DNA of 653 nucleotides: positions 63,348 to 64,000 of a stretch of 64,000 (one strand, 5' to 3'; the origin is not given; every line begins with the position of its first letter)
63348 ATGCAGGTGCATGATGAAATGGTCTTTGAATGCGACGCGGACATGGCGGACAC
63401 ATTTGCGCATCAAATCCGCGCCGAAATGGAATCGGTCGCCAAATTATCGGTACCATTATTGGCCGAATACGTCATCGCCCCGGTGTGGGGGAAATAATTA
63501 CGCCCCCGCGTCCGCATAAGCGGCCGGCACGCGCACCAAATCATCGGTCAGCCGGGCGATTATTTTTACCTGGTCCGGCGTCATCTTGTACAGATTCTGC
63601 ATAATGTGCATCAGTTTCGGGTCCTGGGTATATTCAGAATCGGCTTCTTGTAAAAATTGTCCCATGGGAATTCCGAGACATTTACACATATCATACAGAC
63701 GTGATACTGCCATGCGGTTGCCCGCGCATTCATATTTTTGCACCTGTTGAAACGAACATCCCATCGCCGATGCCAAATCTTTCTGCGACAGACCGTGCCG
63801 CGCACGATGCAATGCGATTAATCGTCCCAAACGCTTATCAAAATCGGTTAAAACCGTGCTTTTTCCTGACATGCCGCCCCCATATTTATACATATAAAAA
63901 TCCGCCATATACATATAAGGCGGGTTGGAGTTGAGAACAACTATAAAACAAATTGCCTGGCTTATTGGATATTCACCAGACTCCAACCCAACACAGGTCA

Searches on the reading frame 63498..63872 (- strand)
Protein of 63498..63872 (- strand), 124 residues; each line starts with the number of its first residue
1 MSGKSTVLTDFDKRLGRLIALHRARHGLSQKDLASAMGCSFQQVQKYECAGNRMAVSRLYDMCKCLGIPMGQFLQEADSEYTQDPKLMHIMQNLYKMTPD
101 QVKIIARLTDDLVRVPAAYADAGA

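Call 19: search_protein_families(library=pfam, proteins=[window:63498-63872:-], max_evalue=0.01)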
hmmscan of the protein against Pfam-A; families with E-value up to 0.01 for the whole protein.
window:63498-63872:- (124 aa): 5 families
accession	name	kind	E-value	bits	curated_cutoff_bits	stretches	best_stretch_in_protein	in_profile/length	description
PF13560.12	HTH_31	-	6.7e-07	30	27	1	14-67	1-55/64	Helix-turn-helix domain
PF01381.28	HTH_3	-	1.8e-06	28.3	23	1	23-71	5-53/55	Helix-turn-helix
PF13443.12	HTH_26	-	5.9e-05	23.7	22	1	24-74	7-58/63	Cro/C1-type HTH DNA-binding domain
PF13384.12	HTH_23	-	0.001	19.3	24.6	1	17-46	7-36/50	Homeodomain-like domain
PF13518.12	HTH_28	-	0.0029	18.1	25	1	17-46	2-31/52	Helix-turn-helix domain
